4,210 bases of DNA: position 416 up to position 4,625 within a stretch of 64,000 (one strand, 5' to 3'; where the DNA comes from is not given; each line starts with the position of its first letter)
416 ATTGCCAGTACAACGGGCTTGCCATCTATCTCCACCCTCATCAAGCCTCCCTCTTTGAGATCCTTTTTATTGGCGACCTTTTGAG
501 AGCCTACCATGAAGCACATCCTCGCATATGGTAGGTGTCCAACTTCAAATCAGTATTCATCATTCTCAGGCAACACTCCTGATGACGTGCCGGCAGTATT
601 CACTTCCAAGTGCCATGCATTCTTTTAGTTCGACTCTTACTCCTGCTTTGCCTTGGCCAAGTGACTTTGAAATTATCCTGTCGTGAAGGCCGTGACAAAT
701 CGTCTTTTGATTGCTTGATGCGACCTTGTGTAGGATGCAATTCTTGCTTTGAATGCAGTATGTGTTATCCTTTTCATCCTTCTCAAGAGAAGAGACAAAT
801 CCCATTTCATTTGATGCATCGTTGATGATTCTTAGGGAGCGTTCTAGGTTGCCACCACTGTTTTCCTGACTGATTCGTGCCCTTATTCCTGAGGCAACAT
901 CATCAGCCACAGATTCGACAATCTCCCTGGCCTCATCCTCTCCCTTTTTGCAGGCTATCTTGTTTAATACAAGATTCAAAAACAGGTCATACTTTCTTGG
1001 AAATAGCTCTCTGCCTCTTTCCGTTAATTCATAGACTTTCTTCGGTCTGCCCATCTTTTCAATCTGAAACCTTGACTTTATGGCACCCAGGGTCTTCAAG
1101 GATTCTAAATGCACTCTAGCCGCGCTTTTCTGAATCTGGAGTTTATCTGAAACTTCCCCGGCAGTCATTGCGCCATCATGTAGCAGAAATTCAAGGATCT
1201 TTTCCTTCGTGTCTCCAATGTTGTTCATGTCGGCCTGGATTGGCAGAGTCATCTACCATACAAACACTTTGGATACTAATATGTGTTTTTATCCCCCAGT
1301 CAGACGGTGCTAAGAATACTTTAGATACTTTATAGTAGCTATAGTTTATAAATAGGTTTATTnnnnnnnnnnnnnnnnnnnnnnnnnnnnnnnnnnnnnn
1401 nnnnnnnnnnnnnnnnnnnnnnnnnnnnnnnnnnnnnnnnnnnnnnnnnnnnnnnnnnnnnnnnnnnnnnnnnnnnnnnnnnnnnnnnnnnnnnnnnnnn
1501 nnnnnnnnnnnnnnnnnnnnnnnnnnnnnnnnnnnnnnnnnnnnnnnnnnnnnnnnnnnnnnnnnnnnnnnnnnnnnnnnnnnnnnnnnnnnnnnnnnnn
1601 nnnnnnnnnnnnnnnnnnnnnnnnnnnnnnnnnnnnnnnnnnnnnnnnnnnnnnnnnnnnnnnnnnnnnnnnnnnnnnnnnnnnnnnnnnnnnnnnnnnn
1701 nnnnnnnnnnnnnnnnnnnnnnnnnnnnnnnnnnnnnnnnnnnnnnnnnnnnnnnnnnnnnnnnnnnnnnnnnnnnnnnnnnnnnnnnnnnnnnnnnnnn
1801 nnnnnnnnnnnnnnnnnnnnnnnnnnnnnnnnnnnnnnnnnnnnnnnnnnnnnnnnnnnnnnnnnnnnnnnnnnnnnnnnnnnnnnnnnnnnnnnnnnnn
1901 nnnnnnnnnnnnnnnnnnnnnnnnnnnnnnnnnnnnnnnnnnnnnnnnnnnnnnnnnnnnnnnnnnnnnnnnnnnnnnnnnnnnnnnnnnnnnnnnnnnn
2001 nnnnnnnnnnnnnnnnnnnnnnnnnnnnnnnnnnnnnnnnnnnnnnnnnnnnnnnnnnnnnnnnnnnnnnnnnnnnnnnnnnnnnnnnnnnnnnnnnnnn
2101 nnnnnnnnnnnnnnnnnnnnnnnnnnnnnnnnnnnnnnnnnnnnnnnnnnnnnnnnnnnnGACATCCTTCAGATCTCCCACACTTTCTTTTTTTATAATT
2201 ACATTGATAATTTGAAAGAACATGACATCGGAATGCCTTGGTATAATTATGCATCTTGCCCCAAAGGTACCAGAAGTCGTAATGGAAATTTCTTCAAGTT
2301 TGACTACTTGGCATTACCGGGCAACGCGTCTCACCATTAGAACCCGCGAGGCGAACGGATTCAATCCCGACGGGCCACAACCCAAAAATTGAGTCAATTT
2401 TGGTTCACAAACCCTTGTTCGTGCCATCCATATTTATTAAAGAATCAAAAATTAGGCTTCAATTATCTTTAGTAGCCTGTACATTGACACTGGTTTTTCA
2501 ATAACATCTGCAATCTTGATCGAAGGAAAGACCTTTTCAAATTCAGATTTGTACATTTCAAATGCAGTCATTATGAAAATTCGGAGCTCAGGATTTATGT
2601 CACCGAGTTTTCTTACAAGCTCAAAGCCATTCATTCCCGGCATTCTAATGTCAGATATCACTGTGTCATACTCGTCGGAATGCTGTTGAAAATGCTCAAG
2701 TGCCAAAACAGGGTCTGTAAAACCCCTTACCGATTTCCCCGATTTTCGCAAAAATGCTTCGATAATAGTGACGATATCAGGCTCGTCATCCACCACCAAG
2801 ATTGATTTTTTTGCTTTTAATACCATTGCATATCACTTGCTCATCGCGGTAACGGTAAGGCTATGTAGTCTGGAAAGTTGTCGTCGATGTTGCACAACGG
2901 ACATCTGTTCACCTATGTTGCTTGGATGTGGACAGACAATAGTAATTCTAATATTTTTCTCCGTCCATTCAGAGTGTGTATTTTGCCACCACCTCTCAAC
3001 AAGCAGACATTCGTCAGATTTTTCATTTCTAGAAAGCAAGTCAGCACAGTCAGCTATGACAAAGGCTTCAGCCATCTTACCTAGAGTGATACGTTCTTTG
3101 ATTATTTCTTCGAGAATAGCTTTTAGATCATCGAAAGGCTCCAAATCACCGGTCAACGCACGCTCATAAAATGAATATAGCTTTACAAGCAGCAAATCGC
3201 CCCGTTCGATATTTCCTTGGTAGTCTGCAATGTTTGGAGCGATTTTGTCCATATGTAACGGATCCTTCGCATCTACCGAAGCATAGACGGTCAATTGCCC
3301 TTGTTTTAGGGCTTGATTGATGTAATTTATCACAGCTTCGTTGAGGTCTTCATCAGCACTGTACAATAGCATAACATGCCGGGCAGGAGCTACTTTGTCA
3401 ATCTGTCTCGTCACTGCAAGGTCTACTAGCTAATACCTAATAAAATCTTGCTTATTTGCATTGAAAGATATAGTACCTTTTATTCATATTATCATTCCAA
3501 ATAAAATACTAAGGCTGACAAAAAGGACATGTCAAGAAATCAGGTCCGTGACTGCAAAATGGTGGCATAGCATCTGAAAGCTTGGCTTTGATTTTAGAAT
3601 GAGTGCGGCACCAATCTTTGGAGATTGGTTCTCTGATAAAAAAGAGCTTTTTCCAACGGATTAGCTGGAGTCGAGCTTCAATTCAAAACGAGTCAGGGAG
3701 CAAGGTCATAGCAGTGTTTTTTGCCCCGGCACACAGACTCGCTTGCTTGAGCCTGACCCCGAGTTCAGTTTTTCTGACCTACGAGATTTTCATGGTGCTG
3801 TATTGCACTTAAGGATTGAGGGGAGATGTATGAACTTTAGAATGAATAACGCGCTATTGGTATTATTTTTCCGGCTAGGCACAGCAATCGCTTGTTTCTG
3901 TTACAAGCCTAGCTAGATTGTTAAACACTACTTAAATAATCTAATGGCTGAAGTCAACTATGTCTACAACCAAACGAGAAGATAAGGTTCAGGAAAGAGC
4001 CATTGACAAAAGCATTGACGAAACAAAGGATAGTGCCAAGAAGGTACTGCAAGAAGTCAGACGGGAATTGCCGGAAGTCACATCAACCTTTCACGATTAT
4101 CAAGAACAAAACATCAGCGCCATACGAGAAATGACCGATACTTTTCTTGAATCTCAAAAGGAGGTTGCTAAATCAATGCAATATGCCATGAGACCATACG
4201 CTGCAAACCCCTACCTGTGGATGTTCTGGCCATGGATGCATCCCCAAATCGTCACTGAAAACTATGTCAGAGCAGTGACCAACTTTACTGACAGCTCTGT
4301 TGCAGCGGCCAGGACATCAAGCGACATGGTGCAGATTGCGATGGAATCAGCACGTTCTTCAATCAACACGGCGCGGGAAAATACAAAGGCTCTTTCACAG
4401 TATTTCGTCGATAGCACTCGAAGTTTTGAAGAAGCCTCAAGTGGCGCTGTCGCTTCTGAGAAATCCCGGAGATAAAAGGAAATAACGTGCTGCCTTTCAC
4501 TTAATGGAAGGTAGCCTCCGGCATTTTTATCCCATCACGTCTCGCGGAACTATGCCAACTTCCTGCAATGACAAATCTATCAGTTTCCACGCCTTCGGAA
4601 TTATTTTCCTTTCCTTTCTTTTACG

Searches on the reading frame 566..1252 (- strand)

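Call 39: search_protein_families(library=pfam, proteins=[window:566-1252:-], max_evalue=0.001)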
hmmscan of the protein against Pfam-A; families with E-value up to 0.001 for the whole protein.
window:566-1252:- (228 aa): 6 families
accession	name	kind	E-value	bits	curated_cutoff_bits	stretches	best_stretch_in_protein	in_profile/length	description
PF13601.12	HTH_34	-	5.7e-06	26.8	27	1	18-89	4-74/80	Winged helix DNA-binding domain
PF03551.20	PadR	-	1.9e-05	25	27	1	48-83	37-72/75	Transcriptional regulator PadR-like family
PF01022.26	HTH_5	-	3.4e-05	24.1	22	1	15-58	3-45/47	Bacterial regulatory protein, arsR family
PF18546.6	MetOD1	-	5.3e-05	23.8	23.8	1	104-224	14-141/142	Methanogen output domain 1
PF12840.13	HTH_20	-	7.3e-05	23.1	27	1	19-60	9-50/51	Helix-turn-helix domain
PF13412.12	HTH_24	-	0.00032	20.6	21.9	1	14-59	3-48/48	Winged helix-turn-helix DNA-binding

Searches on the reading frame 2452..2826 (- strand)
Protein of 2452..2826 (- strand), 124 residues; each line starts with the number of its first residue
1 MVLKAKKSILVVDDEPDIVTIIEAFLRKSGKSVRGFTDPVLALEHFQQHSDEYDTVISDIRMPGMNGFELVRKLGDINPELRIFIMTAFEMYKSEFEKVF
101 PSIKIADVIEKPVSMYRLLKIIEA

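Call 40: search_protein_families(library=pfam, proteins=[window:2452-2826:-], max_evalue=0.001)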
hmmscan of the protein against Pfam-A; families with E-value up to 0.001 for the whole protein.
window:2452-2826:- (124 aa): 1 family
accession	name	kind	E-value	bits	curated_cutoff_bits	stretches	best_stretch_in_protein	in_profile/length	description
PF00072.30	Response_reg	-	1.1e-22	80.8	30.2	1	9-122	1-110/111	Response regulator receiver domain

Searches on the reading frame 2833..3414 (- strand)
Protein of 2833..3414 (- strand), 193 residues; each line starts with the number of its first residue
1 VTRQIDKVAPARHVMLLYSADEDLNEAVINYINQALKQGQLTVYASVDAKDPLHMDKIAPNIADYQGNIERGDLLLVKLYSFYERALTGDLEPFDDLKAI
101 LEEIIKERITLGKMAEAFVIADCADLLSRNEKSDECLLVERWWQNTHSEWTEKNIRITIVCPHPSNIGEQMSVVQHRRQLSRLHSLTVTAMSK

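Call 39: search_protein_families(library=pfam, proteins=[window:2833-3414:-], max_evalue=0.001)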
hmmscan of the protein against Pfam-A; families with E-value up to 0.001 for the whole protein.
window:2833-3414:- (193 aa): 1 family
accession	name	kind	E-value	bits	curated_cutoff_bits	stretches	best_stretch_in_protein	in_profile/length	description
PF14417.12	MEDS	-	1.2e-08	35.4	29.8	1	12-143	1-128/161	MEDS: MEthanogen/methylotroph, DcmR Sensory domain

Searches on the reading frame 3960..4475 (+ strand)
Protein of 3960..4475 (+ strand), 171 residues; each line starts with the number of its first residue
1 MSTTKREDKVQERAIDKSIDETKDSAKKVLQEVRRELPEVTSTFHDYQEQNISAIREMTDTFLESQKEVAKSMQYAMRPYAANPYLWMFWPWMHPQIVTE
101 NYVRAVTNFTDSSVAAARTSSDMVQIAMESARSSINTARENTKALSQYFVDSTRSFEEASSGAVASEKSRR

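Call 39: search_protein_families(library=pfam, proteins=[window:3960-4475:+], max_evalue=0.001)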
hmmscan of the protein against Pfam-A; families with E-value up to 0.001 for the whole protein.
window:3960-4475:+ (171 aa): 1 family
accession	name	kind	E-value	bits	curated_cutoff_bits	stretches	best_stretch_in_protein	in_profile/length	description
PF09361.15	Phasin_2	-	0.00072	20.2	24.9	0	107-147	12-83/100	Phasin protein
